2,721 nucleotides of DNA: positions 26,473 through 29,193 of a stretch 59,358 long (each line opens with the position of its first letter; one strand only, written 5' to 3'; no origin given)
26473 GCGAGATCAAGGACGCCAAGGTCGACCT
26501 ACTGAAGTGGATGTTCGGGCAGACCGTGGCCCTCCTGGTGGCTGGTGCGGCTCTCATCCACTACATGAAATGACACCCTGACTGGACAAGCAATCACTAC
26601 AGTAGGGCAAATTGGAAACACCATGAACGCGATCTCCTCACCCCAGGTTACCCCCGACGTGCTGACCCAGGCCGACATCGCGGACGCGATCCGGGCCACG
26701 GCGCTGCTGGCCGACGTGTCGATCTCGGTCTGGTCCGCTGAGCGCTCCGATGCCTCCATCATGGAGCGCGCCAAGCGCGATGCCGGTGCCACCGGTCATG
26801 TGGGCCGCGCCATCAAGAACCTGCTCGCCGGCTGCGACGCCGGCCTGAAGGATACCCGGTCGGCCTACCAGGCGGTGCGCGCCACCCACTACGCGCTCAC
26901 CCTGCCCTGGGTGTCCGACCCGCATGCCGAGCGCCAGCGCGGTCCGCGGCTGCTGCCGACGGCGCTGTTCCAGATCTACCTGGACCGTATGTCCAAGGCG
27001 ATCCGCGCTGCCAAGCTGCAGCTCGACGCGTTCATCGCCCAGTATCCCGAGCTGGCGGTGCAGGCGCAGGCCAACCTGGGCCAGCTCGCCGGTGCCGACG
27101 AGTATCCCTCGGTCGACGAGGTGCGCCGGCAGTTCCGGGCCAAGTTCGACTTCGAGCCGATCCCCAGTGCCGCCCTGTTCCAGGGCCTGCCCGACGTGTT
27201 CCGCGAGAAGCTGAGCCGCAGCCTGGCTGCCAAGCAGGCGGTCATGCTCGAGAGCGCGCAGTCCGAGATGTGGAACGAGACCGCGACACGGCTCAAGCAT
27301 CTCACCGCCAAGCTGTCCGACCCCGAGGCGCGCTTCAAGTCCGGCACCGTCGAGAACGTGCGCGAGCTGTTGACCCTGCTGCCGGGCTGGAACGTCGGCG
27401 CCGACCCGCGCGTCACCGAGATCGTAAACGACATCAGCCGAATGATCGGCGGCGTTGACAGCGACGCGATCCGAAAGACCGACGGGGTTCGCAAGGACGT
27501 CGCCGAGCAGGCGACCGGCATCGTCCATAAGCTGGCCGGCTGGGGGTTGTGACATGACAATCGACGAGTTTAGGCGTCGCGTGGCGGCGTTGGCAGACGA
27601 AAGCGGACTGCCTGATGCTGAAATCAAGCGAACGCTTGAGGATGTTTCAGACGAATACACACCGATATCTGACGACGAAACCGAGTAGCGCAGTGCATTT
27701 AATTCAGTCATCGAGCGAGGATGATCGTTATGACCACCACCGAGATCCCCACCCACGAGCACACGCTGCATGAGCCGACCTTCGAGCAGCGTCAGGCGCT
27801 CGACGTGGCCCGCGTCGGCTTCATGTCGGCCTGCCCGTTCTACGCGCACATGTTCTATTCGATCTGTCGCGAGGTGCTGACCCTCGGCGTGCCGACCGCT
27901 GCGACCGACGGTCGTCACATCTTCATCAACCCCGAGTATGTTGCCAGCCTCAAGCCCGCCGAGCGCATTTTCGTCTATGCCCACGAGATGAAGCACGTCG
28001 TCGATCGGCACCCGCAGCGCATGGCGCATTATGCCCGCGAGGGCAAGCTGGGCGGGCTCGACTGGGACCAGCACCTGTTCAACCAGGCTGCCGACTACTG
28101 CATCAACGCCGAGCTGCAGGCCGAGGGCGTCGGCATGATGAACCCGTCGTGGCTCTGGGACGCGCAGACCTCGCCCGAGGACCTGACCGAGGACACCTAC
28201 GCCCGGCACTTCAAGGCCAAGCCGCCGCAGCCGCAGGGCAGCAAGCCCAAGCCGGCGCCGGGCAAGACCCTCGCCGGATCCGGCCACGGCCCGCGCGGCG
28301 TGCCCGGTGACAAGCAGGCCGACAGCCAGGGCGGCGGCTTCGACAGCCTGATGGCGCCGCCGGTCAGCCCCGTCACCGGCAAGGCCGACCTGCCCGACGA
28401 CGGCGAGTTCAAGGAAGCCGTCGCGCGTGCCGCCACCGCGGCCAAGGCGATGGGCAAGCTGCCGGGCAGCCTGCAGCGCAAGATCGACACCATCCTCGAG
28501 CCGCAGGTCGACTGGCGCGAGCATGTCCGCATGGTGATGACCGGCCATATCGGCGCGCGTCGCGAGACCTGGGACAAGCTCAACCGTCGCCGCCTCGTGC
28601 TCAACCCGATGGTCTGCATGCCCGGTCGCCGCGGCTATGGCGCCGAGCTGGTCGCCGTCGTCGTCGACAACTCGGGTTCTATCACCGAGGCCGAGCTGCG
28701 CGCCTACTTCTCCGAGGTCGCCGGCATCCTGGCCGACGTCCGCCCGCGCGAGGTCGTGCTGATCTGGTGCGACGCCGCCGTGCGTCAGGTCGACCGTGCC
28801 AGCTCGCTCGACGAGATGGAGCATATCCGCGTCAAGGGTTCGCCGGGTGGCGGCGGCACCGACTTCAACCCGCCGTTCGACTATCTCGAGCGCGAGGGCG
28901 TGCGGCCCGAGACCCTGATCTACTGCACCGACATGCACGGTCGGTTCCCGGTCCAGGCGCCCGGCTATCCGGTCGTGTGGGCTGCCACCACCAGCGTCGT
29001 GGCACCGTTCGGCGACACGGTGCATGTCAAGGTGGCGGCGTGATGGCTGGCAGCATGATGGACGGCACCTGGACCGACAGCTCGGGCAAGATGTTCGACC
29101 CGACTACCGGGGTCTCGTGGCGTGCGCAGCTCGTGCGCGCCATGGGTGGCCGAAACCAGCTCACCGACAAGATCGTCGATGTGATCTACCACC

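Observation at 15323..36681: Near-invariant element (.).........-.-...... heads almost every transcription unit of the plus-strand early/replication block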

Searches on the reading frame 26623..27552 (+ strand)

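Call 7: search_protein_families(library=pfam, proteins=[window:26623-27552:+], max_evalue=0.01)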
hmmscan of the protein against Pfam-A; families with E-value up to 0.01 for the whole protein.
window:26623-27552:+ (309 aa): 1 family
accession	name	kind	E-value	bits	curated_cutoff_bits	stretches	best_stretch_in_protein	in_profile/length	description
PF14515.11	HOASN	-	0.0026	18.6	25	1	44-106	19-79/93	Haem-oxygenase-associated N-terminal helices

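Call 35: search_protein_families(library=phrogs, proteins=[window:26623-27552:+], max_evalue=0.01)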
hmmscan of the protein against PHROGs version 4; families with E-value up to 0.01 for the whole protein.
window:26623-27552:+ (309 aa): 0 families

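Call 65: search_protein_families(library=ncbifam, proteins=[window:26623-27552:+], max_evalue=0.1)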
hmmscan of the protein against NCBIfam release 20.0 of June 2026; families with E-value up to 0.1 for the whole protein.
window:26623-27552:+ (309 aa): 0 families

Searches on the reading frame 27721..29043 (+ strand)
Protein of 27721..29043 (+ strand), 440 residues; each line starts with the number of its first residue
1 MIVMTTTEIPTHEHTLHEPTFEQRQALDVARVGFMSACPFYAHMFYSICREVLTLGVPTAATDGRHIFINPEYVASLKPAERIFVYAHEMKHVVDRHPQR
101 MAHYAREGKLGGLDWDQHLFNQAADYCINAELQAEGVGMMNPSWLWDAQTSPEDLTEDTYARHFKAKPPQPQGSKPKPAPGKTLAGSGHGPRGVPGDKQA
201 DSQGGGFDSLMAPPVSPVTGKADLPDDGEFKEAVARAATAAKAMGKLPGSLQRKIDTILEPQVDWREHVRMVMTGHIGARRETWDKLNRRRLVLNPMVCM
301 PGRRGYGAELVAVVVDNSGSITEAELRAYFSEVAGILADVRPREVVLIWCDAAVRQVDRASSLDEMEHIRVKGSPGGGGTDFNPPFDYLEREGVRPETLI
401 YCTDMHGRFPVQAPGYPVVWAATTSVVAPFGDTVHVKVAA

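Call 7: search_protein_families(library=pfam, proteins=[window:27721-29043:+], max_evalue=0.01)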
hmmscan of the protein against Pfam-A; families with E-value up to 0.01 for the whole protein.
window:27721-29043:+ (440 aa): 2 families
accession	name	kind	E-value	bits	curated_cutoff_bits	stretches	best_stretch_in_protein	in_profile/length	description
PF13203.12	DUF2201_N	-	3e-35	122.6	23.2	1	26-301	5-268/271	Putative metallopeptidase domain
PF09967.15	DUF2201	-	2.2e-20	73.5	26.4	1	311-435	1-121/123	VWA-like domain (DUF2201)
